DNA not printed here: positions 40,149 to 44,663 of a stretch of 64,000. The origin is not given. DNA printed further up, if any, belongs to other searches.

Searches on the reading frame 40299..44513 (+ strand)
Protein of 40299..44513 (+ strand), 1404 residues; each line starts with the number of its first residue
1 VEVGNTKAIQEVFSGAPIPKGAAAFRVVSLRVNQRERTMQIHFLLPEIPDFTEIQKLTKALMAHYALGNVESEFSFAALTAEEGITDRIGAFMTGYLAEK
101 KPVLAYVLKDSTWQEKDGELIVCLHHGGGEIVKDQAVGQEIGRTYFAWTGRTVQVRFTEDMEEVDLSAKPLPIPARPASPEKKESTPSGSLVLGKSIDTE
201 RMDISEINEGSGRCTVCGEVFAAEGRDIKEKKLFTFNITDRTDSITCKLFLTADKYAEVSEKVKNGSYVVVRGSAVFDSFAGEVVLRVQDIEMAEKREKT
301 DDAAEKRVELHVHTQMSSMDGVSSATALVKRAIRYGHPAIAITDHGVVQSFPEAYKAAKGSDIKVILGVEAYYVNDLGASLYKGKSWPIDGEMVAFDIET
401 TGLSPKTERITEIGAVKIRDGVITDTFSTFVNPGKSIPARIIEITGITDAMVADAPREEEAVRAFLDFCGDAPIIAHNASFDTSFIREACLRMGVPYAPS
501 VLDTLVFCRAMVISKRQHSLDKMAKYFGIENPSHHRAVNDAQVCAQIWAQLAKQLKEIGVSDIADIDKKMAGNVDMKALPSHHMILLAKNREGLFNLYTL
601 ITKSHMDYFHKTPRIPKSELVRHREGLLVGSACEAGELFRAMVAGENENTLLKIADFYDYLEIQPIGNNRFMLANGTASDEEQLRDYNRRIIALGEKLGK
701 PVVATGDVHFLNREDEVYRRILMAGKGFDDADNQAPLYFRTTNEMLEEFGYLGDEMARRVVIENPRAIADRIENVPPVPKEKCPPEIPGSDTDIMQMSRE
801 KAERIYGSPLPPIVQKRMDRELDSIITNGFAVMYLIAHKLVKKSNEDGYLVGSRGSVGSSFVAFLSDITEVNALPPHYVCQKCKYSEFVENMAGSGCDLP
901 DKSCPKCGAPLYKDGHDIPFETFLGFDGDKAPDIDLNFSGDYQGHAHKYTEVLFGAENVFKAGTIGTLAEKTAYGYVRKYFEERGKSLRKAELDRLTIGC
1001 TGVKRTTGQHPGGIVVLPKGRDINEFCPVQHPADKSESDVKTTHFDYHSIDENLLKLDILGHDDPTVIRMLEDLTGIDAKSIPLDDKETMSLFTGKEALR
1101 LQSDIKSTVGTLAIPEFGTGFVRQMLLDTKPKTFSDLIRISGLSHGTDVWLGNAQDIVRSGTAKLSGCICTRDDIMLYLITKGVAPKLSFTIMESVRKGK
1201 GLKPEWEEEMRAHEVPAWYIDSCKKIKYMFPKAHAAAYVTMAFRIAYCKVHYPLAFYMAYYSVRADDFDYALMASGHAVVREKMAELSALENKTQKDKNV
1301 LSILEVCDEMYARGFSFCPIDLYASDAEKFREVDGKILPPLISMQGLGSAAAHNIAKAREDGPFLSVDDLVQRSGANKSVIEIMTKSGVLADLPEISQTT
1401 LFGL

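Call 36: search_protein_families(library=pfam, proteins=[window:40299-44513:+], max_evalue=0.00001)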
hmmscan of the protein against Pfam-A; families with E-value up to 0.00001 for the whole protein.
window:40299-44513:+ (1404 aa): 8 families
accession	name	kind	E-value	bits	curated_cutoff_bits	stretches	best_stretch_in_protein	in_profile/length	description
PF07733.18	DNA_pol3_alpha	-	4.5e-58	197.3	23.9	2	795-982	4-152/260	Bacterial DNA polymerase III alpha NTPase domain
PF00929.31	RNase_T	-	2.8e-38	132.5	24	1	394-547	1-163/164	Exonuclease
PF02811.25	PHP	-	2.2e-32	113.1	26.4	1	309-658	1-152/164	PHP domain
PF17657.6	DNA_pol3_finger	-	2.9e-25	89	22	1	1064-1203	1-150/166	Bacterial DNA polymerase III alpha subunit finger domain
PF14579.12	HHH_6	-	5.7e-12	46.1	25.6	1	1316-1393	3-83/90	Helix-hairpin-helix motif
PF01336.31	tRNA_anti-codon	-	2.5e-10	40.6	27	1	215-292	2-73/75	OB-fold nucleic acid binding domain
PF16473.11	Rv2179c-like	-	1.3e-09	38.5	27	1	394-550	3-175/177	3'-5' exoribonuclease Rv2179c-like domain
PF13482.12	RNase_H_2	-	2.3e-07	31.4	22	1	396-534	3-118/165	RNase_H superfamily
